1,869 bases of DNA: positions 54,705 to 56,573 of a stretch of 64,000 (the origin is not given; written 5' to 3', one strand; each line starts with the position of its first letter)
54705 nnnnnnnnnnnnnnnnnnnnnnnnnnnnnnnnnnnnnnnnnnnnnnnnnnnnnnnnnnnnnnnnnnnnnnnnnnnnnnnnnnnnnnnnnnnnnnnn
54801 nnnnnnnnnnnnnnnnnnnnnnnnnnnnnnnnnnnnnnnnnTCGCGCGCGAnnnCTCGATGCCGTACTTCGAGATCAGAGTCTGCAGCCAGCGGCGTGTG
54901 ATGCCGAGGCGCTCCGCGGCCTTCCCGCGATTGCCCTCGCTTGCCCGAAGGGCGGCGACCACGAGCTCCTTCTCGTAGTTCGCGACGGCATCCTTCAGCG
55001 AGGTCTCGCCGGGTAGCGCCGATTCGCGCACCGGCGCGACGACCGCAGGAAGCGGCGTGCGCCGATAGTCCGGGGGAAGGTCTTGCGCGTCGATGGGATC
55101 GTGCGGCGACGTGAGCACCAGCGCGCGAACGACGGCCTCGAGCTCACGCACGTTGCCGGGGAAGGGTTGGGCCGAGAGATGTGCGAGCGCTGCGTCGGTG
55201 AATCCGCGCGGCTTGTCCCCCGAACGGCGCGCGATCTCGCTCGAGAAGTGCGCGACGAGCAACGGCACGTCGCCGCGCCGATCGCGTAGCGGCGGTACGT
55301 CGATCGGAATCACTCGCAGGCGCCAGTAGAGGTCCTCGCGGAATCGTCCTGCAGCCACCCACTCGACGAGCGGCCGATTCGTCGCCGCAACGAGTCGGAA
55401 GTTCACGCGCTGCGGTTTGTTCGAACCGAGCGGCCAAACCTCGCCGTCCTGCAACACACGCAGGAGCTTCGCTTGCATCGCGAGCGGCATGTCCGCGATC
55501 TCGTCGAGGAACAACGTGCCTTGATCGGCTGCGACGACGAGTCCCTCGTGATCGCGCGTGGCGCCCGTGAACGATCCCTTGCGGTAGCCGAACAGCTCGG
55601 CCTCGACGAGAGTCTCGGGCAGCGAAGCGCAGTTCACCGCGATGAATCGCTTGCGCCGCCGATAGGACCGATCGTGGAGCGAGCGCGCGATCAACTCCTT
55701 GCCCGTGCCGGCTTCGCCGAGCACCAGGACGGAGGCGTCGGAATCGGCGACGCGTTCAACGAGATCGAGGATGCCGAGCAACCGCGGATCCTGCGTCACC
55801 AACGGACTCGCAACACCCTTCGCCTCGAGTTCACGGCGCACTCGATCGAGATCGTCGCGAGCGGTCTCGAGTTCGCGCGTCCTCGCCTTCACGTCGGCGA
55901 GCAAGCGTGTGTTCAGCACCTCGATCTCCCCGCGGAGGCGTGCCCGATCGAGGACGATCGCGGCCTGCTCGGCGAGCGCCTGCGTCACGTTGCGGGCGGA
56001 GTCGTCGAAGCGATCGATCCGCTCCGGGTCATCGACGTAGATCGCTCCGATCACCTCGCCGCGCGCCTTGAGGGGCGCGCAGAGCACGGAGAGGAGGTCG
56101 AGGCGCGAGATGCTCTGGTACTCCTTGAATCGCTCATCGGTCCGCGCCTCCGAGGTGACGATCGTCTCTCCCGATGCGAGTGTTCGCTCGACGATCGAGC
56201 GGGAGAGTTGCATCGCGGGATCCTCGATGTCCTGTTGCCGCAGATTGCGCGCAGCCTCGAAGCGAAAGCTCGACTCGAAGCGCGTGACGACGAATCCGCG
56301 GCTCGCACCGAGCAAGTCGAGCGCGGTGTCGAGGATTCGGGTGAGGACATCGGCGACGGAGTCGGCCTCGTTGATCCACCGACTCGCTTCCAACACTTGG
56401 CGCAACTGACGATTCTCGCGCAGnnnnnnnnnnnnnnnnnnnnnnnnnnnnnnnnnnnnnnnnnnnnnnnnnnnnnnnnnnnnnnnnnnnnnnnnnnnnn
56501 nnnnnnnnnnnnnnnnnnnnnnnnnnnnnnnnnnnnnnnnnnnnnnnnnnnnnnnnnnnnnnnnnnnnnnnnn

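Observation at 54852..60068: Giant fusion of a Ser/Thr-kinase-like domain to a sigma-54 enhancer-binding module in one polypeptide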

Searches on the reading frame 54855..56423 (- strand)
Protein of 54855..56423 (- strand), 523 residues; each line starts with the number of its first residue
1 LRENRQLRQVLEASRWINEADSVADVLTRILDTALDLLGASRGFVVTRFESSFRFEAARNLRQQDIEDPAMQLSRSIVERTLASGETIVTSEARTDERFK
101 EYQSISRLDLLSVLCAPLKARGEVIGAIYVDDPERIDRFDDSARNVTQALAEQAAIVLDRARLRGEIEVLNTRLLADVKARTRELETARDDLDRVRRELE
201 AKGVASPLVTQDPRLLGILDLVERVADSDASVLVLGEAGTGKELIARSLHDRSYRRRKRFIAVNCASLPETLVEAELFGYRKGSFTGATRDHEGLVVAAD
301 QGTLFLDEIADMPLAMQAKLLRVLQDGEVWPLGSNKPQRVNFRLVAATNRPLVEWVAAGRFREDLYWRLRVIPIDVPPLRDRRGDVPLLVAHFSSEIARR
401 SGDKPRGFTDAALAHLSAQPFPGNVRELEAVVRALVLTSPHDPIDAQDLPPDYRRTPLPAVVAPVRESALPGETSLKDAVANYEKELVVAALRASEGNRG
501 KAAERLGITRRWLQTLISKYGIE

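Call 60: search_solved_structures(query=window:54855-56423:-, max_evalue=1e-20, show_alignments=1)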
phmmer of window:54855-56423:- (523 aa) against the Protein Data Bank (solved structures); distinct sequences matched with E-value up to 1e-20: 35.
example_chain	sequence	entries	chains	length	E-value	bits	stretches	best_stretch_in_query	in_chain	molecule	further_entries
1ojl_A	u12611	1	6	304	8.2e-74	252.3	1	208-517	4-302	TRANSCRIPTIONAL REGULATORY PROTEIN ZRAR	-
9qq6_C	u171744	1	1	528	9.6e-73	248.7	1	66-515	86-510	Nif-specific regulatory protein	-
8p53_C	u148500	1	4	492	5.2e-69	236.4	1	208-522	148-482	Transcriptional regulator FleQ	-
5exx_A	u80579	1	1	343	5.7e-68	233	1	217-455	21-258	Transcriptional regulator FleQ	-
6iy8_A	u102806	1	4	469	1.8e-67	231.4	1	207-451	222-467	Positive regulator CapR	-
4l4u_A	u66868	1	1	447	5.2e-67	229.8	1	188-523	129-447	Transcriptional regulator (NtrC family)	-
6jdi_A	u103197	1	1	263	1.8e-65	224.8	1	217-455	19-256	Nitrogen assimilation regulatory protein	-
4ly6_A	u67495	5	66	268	7.7e-65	222.7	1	193-447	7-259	Transcriptional regulator (NtrC family)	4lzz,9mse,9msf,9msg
1ny6_A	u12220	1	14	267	8.4e-65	222.5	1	193-447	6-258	transcriptional regulator (NtrC family)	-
6j7e_A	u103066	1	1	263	8.8e-65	222.5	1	217-455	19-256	Nitrogen assimilation regulatory protein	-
7ejw_C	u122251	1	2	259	9e-65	222.4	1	217-455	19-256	Transcriptional regulator FleQ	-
5exp_A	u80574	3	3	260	9.3e-65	222.4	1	216-455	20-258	Transcriptional regulator FleQ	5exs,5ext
1ny5_A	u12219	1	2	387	1e-64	222.3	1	188-447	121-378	transcriptional regulator (NtrC family)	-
26jl_A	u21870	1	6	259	1.6e-64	221.7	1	207-455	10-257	Flagellar regulatory protein A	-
8pb9_D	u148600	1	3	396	1.7e-64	221.6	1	206-455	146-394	Transcriptional regulator FleQ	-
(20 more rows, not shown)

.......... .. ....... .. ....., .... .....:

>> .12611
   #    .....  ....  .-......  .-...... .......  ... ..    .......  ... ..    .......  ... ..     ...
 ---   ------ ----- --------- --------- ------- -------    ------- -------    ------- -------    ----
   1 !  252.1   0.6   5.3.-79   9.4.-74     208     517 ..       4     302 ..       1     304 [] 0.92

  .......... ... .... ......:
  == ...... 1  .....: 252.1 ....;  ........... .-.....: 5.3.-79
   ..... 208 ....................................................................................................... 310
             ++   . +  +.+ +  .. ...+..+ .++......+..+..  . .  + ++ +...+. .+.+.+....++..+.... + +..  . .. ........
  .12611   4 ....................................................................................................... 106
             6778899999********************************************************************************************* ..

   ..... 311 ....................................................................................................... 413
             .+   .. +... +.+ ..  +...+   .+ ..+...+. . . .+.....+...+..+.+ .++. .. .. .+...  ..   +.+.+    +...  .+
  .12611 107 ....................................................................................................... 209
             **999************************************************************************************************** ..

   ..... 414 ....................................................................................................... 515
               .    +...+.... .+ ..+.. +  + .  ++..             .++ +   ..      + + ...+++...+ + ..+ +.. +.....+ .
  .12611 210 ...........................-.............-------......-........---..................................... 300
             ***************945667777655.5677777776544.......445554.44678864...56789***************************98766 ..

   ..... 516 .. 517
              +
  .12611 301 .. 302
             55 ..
